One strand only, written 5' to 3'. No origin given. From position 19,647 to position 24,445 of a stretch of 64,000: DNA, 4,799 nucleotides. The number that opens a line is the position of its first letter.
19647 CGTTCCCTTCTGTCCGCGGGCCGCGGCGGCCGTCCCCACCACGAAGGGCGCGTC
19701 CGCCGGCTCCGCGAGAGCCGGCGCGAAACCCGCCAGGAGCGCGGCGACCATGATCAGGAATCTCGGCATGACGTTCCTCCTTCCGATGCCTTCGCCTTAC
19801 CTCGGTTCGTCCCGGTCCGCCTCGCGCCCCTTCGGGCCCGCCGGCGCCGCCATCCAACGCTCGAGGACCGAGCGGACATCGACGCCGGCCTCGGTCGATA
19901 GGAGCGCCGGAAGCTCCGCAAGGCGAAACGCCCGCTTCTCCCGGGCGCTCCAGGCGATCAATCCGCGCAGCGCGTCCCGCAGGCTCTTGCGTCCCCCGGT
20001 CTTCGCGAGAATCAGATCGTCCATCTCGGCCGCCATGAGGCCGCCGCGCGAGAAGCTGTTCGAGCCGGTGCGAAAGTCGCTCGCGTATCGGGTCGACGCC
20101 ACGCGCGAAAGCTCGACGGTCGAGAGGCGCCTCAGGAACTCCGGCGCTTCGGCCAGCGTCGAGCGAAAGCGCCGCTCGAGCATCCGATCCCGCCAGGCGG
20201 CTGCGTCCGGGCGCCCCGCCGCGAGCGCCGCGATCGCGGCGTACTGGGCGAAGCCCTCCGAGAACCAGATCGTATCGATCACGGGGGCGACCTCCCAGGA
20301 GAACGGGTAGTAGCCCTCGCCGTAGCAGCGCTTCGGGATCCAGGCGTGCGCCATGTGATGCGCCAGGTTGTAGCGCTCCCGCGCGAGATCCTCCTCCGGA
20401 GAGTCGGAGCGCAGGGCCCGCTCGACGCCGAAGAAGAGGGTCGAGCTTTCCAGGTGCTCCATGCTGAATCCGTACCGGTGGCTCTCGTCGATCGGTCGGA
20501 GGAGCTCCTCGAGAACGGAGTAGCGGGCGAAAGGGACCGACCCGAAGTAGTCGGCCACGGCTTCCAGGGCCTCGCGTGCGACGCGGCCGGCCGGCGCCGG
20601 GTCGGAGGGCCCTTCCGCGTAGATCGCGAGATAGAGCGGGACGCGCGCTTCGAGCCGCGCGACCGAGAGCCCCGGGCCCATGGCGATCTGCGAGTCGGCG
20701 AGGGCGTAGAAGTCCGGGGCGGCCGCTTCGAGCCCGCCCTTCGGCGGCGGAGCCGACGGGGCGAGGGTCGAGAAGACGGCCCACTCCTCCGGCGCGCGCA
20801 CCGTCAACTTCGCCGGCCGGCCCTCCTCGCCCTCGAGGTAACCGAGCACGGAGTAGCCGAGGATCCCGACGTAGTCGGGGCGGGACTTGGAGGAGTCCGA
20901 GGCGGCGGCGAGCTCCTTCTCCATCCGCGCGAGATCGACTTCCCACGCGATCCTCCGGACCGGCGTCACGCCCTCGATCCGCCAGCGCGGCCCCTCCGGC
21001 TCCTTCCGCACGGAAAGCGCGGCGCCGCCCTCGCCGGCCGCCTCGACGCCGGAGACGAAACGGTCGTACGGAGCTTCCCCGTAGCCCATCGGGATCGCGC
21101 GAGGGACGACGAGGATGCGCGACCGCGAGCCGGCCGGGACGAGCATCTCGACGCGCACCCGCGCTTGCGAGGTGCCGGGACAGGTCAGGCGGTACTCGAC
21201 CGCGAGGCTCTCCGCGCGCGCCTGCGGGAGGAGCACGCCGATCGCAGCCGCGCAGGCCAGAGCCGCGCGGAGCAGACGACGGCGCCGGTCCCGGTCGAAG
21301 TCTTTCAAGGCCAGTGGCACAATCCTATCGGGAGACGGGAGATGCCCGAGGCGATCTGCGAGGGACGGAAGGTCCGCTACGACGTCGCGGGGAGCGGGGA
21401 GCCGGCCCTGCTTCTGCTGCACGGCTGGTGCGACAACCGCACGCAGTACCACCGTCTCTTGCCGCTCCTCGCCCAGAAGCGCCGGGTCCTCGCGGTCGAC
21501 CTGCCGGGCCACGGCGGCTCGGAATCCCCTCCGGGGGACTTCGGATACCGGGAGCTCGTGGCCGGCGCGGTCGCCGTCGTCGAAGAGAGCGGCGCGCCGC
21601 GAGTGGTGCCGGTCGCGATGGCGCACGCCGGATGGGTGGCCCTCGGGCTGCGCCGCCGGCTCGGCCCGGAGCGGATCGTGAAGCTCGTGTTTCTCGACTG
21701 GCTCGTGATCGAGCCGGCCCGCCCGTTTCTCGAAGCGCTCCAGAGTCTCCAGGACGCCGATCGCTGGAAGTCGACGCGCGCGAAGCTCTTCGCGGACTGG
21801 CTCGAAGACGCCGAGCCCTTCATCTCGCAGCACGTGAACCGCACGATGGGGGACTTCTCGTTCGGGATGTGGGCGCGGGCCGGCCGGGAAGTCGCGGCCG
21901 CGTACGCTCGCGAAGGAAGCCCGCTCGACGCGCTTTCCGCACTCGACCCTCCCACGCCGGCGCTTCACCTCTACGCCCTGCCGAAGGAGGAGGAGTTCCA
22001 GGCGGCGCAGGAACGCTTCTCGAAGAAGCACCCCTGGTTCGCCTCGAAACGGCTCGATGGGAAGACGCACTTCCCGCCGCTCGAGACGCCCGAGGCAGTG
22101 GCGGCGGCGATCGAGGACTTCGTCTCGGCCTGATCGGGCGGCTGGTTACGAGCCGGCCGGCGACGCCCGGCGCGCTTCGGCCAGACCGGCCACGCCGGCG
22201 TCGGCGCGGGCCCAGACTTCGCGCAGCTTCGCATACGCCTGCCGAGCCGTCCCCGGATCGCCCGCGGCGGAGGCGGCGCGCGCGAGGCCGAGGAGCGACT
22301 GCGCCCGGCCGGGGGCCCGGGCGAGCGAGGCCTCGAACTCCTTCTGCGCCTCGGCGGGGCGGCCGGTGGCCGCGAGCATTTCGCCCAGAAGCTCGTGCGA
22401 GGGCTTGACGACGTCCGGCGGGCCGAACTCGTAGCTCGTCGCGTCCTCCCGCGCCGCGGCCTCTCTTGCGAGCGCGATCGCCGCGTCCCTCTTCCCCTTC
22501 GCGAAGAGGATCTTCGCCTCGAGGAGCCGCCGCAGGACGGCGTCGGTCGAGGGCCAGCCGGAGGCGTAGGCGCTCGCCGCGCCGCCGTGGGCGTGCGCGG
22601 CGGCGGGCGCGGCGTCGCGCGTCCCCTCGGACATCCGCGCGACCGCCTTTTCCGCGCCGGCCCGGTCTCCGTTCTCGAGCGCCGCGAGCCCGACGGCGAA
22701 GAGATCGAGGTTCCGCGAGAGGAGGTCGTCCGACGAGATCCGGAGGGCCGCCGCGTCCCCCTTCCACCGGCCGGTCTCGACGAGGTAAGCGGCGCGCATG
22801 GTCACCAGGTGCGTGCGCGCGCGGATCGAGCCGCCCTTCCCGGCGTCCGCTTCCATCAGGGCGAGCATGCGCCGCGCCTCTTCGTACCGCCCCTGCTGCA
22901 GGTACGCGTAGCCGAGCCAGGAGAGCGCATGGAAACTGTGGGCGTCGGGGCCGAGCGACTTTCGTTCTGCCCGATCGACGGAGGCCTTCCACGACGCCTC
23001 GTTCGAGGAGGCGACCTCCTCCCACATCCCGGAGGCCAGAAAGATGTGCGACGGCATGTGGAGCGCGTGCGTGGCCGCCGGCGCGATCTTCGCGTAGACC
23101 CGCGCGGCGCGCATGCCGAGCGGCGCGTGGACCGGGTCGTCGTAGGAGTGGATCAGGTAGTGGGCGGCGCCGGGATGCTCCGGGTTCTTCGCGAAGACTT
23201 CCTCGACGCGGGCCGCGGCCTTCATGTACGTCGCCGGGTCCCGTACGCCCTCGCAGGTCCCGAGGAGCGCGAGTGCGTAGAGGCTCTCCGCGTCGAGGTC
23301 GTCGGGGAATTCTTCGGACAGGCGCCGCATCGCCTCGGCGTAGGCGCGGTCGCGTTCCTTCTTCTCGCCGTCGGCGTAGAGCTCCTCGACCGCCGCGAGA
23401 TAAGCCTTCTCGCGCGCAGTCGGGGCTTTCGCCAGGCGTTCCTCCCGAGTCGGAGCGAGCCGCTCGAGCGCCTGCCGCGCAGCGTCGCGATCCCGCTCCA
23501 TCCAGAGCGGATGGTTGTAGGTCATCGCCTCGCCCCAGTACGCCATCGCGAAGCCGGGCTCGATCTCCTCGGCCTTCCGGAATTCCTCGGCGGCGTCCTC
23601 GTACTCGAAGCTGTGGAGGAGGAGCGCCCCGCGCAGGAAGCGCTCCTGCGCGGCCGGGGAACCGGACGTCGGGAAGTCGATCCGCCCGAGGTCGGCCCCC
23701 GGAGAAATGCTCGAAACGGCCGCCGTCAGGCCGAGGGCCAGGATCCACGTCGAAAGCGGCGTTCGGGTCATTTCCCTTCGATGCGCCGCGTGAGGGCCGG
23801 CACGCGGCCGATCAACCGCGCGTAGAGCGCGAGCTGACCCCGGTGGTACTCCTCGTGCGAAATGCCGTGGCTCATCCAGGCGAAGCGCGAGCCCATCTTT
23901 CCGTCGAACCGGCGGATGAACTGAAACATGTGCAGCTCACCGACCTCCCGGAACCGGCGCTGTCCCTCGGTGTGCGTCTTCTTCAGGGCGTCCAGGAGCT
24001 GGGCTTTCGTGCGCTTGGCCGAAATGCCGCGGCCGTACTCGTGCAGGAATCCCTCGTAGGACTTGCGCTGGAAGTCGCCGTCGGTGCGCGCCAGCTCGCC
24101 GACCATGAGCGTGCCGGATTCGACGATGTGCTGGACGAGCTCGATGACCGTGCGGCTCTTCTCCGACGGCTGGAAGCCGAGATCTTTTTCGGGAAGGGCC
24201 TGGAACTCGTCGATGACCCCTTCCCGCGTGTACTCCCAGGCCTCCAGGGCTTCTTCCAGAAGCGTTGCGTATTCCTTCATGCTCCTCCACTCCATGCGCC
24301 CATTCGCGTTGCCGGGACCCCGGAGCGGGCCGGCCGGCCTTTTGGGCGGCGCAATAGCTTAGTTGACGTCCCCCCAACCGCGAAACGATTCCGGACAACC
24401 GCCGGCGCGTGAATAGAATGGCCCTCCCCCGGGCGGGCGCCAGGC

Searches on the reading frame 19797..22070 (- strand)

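Call 43: search_protein_families(library=pfam, proteins=[window:19797-22070:-], max_evalue=0.001)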
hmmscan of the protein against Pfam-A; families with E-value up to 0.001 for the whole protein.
window:19797-22070:- (757 aa): 2 families
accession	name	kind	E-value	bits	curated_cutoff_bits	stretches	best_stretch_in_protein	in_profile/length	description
PF17899.6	Peptidase_M61_N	-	3.6e-13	50.3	23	1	293-465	2-167/168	Peptidase M61 N-terminal domain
PF05299.18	Peptidase_M61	-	0.00029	21.6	22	1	569-620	6-58/118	M61 glycyl aminopeptidase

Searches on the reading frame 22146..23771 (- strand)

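Call 43: search_protein_families(library=pfam, proteins=[window:22146-23771:-], max_evalue=0.001)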
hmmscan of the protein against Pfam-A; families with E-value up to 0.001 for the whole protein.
window:22146-23771:- (541 aa): 11 families
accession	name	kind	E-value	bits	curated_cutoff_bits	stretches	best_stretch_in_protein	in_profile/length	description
PF07719.23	TPR_2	-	3.6e-12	45.9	27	0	282-301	3-22/34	Tetratricopeptide repeat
PF14559.12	TPR_19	-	3.1e-11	43.9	25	1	466-518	1-53/68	Tetratricopeptide repeat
PF13431.12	TPR_17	-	6.3e-08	32.7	24.4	0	280-300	13-33/34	Tetratricopeptide repeat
PF13424.12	TPR_12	-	2.4e-07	31.3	30.1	1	461-519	8-74/77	Tetratricopeptide repeat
PF13181.12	TPR_8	-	5.5e-07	29.7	25.7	0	282-301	3-22/34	Tetratricopeptide repeat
PF07721.20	TPR_4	-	2.8e-05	24.8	27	1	281-303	2-24/26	Tetratricopeptide repeat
PF13432.12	TPR_16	-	7.8e-05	23.5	32.7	0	267-300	22-51/65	Tetratricopeptide repeat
PF00515.34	TPR_1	-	8.1e-05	22.7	27.8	0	282-299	3-20/34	Tetratricopeptide repeat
PF23914.1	TPR_CcmH_CycH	-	0.00016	22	42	0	461-522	55-116/158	Cytochrome c-type biogenesis protein H TPR domain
PF13428.12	TPR_14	-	0.00023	22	23.5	0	461-499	6-44/44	Tetratricopeptide repeat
PF13414.12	TPR_11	-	0.00068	19.7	26.8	0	56-80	9-33/42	TPR repeat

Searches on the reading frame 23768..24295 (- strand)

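Call 43: search_protein_families(library=pfam, proteins=[window:23768-24295:-], max_evalue=0.001)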
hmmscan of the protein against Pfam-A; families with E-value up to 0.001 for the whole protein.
window:23768-24295:- (175 aa): 2 families
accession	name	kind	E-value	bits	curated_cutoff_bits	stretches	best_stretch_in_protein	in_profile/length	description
PF05163.17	DinB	-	8.8e-10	39.2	23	1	15-168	7-151/165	DinB family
PF12867.12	DinB_2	-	2.3e-09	38.2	24.8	1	20-155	2-128/128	DinB superfamily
